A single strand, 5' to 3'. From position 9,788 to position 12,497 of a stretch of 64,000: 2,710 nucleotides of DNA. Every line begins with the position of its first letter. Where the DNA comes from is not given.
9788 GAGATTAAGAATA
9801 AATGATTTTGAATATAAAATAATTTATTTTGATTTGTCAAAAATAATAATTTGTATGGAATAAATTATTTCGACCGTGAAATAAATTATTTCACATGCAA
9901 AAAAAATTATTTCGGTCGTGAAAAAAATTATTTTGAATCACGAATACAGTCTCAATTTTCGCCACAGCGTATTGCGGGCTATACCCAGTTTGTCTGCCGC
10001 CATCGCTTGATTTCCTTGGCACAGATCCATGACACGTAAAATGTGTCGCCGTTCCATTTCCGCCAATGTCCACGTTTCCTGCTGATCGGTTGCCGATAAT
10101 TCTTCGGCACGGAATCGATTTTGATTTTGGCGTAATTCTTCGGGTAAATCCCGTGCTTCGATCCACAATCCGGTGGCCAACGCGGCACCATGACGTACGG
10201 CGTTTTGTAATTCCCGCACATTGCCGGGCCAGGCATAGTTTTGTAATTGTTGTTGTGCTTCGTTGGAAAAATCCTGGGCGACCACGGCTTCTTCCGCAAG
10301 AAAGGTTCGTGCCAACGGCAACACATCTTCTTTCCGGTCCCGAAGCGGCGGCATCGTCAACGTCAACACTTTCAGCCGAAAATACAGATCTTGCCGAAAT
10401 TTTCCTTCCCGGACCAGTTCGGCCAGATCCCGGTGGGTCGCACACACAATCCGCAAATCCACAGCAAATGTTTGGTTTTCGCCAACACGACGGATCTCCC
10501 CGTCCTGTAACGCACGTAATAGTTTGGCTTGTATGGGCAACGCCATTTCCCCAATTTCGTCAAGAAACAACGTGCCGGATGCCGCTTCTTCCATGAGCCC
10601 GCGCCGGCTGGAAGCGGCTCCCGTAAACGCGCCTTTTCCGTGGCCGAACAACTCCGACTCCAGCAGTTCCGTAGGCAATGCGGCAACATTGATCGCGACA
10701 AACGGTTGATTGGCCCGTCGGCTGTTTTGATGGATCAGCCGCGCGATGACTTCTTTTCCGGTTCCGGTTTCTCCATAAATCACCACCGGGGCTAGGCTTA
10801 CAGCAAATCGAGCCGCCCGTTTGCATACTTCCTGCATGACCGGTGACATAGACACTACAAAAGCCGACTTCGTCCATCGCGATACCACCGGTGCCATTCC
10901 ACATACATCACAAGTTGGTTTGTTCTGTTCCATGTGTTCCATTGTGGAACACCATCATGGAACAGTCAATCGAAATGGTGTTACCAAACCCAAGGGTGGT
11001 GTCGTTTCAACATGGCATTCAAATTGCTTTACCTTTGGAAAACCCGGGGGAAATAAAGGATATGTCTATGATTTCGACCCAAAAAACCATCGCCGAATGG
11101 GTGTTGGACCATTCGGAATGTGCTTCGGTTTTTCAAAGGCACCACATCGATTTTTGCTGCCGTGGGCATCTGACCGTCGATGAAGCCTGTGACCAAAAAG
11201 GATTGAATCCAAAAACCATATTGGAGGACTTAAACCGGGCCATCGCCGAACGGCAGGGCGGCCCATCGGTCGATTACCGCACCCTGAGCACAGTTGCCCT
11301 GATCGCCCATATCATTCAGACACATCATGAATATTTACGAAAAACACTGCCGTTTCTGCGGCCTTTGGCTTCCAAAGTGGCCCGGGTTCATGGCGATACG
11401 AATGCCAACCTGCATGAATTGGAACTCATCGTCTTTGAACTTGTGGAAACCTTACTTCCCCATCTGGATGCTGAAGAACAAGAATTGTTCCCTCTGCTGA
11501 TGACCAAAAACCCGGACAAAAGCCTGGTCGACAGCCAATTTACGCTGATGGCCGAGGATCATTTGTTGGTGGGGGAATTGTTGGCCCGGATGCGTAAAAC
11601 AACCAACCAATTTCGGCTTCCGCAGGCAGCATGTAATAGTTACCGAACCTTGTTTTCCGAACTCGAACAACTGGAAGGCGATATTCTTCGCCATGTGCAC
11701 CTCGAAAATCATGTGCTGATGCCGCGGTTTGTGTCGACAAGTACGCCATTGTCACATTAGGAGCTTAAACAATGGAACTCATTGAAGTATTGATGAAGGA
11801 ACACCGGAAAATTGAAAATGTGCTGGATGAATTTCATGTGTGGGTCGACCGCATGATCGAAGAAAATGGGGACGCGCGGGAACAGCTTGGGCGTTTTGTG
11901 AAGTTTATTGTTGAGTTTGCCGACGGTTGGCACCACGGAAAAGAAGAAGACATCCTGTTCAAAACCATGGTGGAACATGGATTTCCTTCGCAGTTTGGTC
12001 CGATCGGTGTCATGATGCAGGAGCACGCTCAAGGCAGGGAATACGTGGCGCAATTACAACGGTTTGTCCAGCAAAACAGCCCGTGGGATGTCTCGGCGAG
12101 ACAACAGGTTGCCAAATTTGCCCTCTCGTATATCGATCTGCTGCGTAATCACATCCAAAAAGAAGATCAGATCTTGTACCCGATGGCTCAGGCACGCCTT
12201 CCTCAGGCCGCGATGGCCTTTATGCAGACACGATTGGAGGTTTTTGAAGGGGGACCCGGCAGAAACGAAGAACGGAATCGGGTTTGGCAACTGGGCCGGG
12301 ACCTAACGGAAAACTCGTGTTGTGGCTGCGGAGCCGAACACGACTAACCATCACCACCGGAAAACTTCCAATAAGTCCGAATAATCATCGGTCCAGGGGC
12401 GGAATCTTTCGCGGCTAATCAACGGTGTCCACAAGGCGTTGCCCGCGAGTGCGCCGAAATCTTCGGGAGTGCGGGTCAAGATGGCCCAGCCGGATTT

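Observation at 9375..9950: About 580-bp AT-rich array of ~27 degenerate 21-bp direct repeats (iteron/centromere-like) embedded in about 60%-GC DNA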

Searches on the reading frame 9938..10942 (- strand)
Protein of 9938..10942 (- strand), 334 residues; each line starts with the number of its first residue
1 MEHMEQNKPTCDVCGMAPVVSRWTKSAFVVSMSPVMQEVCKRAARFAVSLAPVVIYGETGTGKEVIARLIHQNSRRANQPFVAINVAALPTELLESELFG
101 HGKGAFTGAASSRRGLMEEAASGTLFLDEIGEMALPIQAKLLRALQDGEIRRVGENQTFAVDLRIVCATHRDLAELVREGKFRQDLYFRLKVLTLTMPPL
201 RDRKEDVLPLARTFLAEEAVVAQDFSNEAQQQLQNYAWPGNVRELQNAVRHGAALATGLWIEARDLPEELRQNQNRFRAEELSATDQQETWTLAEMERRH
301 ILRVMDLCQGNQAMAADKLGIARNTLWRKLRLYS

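Call 11: search_protein_families(library=pfam, proteins=[window:9938-10942:-], max_evalue=0.01)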
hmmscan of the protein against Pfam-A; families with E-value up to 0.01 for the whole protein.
window:9938-10942:- (334 aa): 9 families
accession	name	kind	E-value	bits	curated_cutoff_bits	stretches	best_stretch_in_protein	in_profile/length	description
PF00158.32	Sigma54_activat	-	4.6e-69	231.8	20.2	1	30-195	2-167/168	Sigma-54 interaction domain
PF14532.12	Sigma54_activ_2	-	9.4e-23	81.4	25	1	32-200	3-138/138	Sigma-54 interaction domain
PF25601.1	AAA_lid_14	-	5e-21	74.8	27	1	201-277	1-81/87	AAA+ ATPase lid domain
PF02954.25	HTH_8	-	5.5e-12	45.7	22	1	292-331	1-40/42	Bacterial regulatory protein, Fis family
PF01078.27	Mg_chelatase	-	3.1e-05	23.9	20.3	1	108-169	93-156/207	Magnesium chelatase, subunit ChlI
PF07728.20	AAA_5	-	7.1e-05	23.3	22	1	52-161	1-108/139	AAA domain (dynein-related subfamily)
PF00004.35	AAA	-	0.00011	23.1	21.2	1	53-188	1-129/131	ATPase family associated with various cellular activities (AAA)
PF07724.20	AAA_2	-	0.0058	17.1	27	1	53-169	6-123/166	AAA domain (Cdc48 subfamily)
PF02001.22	DUF134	-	0.0097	16.9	27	0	280-330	25-71/98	Protein of unknown function DUF134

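Call 28: find_homologous_proteins(query=window:9938-10942:-, max_evalue=1e-40)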
Query window:9938-10942:- (334 aa): 7996 proteins with E <= 1e-40 among 8000 candidates; the best 120 are listed.
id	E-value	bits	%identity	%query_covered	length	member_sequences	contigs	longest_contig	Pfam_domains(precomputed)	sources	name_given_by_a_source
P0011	1.3e-217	739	100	100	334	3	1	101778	PF00158.33,PF25601.2,PF02954.26,PF14532.13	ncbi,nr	ncbi:MAG: sigma-54-dependent Fis family transcriptional regulator [Myxococcales bacterium]|nr:sigma-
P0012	1.9e-171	588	80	100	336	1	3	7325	PF00158.33,PF25601.2,PF02954.26,PF14532.13,PF01078.28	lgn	-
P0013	2.2e-132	459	66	99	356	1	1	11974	PF00158.33,PF25601.2,PF02954.26,PF14532.13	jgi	jgi:two-component system response regulator HydG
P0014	4.3e-132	458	67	97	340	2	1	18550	PF00158.33,PF25601.2,PF02954.26,PF14532.13,PF01078.28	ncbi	-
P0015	9.0e-132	457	65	97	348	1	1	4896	PF00158.33,PF25601.2,PF02954.26,PF14532.13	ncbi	-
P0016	1.1e-131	457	66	100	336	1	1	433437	PF00158.33,PF25601.2,PF02954.26,PF14532.13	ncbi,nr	ncbi:MAG: sigma-54-dependent Fis family transcriptional regulator [Deltaproteobacteria bacterium]|nr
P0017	5.6e-131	455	65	99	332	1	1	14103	PF00158.33,PF25601.2,PF02954.26,PF14532.13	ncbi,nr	ncbi:MAG TPA: sigma-54 dependent transcriptional regulator [Kofleriaceae bacterium]|nr:sigma-54 depe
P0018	2.2e-130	453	66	97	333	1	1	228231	PF00158.33,PF25601.2,PF02954.26,PF14532.13,PF01078.28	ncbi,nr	ncbi:MAG: sigma-54-dependent Fis family transcriptional regulator [Deltaproteobacteria bacterium]|nr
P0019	7.2e-130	451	64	100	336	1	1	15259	PF00158.33,PF25601.2,PF02954.26,PF14532.13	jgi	-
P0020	2.0e-129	450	62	100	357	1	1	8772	PF00158.33,PF25601.2,PF02954.26,PF14532.13,PF01078.28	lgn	-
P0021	2.5e-129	449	64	99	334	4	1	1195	PF00158.33,PF25601.2,PF02954.26,PF14532.13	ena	-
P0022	2.6e-129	449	65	100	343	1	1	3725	PF00158.33,PF25601.2,PF02954.26,PF14532.13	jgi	-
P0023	2.6e-129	449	65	100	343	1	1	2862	PF00158.33,PF25601.2,PF02954.26,PF14532.13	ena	-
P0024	2.6e-129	449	63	99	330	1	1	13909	PF00158.33,PF25601.2,PF02954.26,PF14532.13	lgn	-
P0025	2.8e-129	449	64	100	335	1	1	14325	PF00158.33,PF25601.2,PF02954.26,PF14532.13,PF07728.21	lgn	-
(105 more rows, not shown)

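Call 29: find_related_loci(query=window:9938-10942:-, collection=genome_contigs, flank=8000)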
Query window:9938-10942:- (334 aa) in genome_contigs; peptide patterns used: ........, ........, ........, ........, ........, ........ (x = any residue, [..] = any of these).
600 stretches matched a pattern (row limit reached: there are more); 599 encode a relative of the query (tblastn E <= 1e-3); the best 80 are kept; 80 distinct loci.
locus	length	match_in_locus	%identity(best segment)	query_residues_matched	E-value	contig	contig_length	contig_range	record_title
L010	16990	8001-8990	63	1-331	9e-132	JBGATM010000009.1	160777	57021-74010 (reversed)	MAG: Vicinamibacteria bacterium isolate MAG_AAO_AS.72 AAOAS-72_NODE_9_length_160777_cov_6.246156, whole genome shotgun s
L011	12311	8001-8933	50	25-333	7e-91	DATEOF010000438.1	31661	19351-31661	MAG TPA_asm: Polyangiales bacterium isolate SMAG_U8988 k141_793355, whole genome shotgun sequence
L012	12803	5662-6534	50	29-325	9e-89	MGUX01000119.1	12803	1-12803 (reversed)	MAG: Elusimicrobia bacterium RIFCSPLOWO2_12_FULL_59_9 rifcsplowo2_12_scaffold_48450, whole genome shotgun sequence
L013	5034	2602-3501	50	29-330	4e-85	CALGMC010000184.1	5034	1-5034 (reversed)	MAG: uncultured Chlorobiales bacterium isolate N1_Bin_Bin_23_1 genome assembly, contig: c_000000094762, whole genome sho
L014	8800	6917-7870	48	19-331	2e-84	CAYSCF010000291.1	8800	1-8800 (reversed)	MAG TPA_asm: uncultured Sandaracinaceae bacterium isolate binchicken_co54_31 genome assembly, contig: NODE_14557_length_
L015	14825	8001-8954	46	20-333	8e-84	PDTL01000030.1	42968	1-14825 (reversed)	MAG: Deltaproteobacteria bacterium isolate DOLJORAL78_53_22 DolJOral78_scaffold_819, whole genome shotgun sequence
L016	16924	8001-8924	46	19-331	3e-83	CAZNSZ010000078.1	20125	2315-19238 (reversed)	MAG TPA_asm: uncultured Bacteroides sp. isolate binchicken_co176_102 genome assembly, contig: NODE_1475_length_20125_cov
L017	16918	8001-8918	49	29-333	7e-83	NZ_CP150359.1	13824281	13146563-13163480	Sorangium sp. So ce1099 chromosome, complete genome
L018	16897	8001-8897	46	32-333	3e-82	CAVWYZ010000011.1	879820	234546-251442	MAG: Candidatus Acidoferrales bacterium isolate MFD05377.bin.1.191 genome assembly, contig: contig_14086, whole genome s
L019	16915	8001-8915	44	25-331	2e-82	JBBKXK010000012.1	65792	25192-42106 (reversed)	MAG: Vicingaceae bacterium isolate metabat_bins.159 k119_751085, whole genome shotgun sequence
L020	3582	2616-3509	47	29-334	8e-82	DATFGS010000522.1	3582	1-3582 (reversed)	MAG TPA_asm: Candidatus Methylomirabilota bacterium isolate SMAG_U8669 k141_2125134, whole genome shotgun sequence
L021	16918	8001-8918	46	29-331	6e-81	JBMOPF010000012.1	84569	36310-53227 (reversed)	MAG: Bacillota bacterium isolate Betzabe_MAG121 MAG121_12, whole genome shotgun sequence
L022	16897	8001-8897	45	29-334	8e-81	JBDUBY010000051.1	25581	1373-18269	MAG: Parafilimonas sp. isolate cluster4_bin.34 NODE_2975_length_25581_cov_11.533299, whole genome shotgun sequence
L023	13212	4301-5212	47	29-330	1e-80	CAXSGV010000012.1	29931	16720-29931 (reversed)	MAG: uncultured Polyangiaceae bacterium isolate private_X16_metawrap_bin.20 genome assembly, contig: private_X16_metawra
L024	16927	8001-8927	48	25-334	4e-80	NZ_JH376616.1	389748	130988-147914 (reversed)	Paraprevotella clara YIT 11840 Scfld96, whole genome shotgun sequence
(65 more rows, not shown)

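Call 31: find_encoding_contigs(protein=P0016, flank=6000, max_places=2)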
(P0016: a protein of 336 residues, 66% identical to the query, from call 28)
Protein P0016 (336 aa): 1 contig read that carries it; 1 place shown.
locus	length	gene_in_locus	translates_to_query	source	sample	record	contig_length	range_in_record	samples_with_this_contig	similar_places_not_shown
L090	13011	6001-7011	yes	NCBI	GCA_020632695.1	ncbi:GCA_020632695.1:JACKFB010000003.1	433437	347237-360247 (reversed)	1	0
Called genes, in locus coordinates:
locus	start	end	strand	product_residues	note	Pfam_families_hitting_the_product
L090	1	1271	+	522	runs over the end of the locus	PF01694:Rhomboid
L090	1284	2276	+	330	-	-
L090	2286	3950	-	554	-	-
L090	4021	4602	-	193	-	-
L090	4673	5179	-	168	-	PF13664:DUF4149, PF05425:CopD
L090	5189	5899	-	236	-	PF04405:ScdA_N, PF01814:Hemerythrin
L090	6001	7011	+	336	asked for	PF00158:Sigma54_activat, PF14532:Sigma54_activ_2, PF25601:AAA_lid_14, PF02954:HTH_8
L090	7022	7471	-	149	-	PF01592:NifU_N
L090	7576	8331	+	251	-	PF05721:PhyH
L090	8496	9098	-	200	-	-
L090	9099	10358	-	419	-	PF00155:Aminotran_1_2, PF00266:Aminotran_5, PF01053:Cys_Met_Meta_PP (faint), PF01041:DegT_DnrJ_EryC1 (weak)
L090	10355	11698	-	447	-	PF19295:SufBD_N (weak), PF01458:SUFBD_core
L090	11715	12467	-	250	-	PF00005:ABC_tran, PF02463:SMC_N (faint)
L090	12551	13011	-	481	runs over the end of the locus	PF19295:SufBD_N, PF01458:SUFBD_core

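Call 32: find_encoding_contigs(protein=P0014, flank=6000, max_places=2)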
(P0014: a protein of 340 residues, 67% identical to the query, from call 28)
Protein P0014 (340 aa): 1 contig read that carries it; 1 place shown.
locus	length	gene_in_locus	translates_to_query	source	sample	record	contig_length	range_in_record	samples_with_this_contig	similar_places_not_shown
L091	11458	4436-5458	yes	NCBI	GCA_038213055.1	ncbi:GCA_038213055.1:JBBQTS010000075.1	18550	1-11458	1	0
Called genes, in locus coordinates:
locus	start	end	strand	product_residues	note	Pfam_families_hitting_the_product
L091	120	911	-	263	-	PF10571:UPF0547 (weak), PF03130:HEAT_PBS (faint), PF13646:HEAT_2 (weak)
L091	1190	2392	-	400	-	PF13495:Phage_int_SAM_4, PF00589:Phage_integrase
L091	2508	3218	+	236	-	PF09335:VTT_dom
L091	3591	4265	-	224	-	PF04405:ScdA_N, PF01814:Hemerythrin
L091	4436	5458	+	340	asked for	PF00158:Sigma54_activat, PF14532:Sigma54_activ_2, PF01078:Mg_chelatase (faint), PF25601:AAA_lid_14, PF02954:HTH_8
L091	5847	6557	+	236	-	PF09335:VTT_dom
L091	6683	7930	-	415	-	PF01969:Ni_insertion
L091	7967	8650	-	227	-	-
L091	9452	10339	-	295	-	-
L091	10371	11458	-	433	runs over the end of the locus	PF01595:CNNM, PF00571:CBS, PF03471:CorC_HlyC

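Call 54: search_protein_families(library=ncbifam, proteins=[window:9938-10942:-], max_evalue=0.01)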
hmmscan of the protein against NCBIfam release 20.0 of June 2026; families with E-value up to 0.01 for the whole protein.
window:9938-10942:- (334 aa): 31 families (the best 25 are shown)
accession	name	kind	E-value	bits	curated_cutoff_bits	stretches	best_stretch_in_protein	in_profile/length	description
NF008469.0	PRK11361.1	equivalog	3.3e-101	339.3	714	1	25-333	141-454/461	acetoacetate metabolism transcriptional regulator AtoC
TIGR01818.1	ntrC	equivalog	1.5e-98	330.6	558.6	1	25-331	132-461/463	nitrogen regulation protein NR(I)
NF041552.1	TF_PrdR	equivalog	1.4e-96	324.1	795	1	29-333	269-576/577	sigma-54 dependent transcriptional regulator PrdR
TIGR01817.1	nifA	equivalog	3.8e-95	319.7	528.85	1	21-297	190-465/534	nif-specific transcriptional activator NifA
NF050807.1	TransRegFlbDCaul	equivalog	2.5e-94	316.7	750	1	28-334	119-439/454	sigma-54-dependent transcriptional regulator FlbD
TIGR02915.1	PEP_resp_reg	equivalog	4.3e-94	315.9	502.6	1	27-330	139-439/445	PEP-CTERM-box response regulator transcription factor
NF038308.1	RNA_repair_RtcR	equivalog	2.3e-93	313.9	650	1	27-331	180-514/530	RNA repair transcriptional activator RtcR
NF003451.0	PRK05022.1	equivalog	4.2e-91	306.2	476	1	25-328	188-503/512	nitric oxide reductase transcriptional regulator NorR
NF041946.1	LuxO_transreg_Vib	equivalog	1.8e-87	294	800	1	30-332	136-459/463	quorum-sensing sigma-54 dependent transcriptional regulator LuxO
TIGR02329.1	propionate_PrpR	equivalog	4.1e-86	289.7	499.2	1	29-331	214-525/526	propionate catabolism operon regulatory protein PrpR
NF007689.0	PRK10365.1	equivalog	9.1e-85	285.1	760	1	29-330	141-439/441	sigma-54-dependent response regulator transcription factor ZraR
NF011953.0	PRK15424.1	equivalog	1.9e-82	277.6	703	1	30-331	222-532/538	propionate catabolism operon regulatory protein PrpR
NF008085.0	PRK10820.1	equivalog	5.7e-82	276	576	1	28-333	205-510/520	transcriptional regulator TyrR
NF008176.1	PRK10923.1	equivalog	4.8e-81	272.7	620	1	27-330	138-463/469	nitrogen regulation protein NR(I)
NF049963.1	RespRegFlgRCampy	domain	4e-79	266.5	750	1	29-333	136-427/429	fla regulon two-component system response regulator FlgR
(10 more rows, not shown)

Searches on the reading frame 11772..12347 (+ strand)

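Call 11: search_protein_families(library=pfam, proteins=[window:11772-12347:+], max_evalue=0.01)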
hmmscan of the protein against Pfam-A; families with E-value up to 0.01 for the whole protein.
window:11772-12347:+ (191 aa): 2 families
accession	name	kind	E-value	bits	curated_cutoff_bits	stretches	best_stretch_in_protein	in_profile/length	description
PF01814.28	Hemerythrin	-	7.9e-21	75.3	25.3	1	3-139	2-127/127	Hemerythrin HHE cation binding domain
PF08472.16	S6PP_C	-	0.0061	16.9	34.4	0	4-45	75-114/133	Sucrose-6-phosphate phosphohydrolase C-terminal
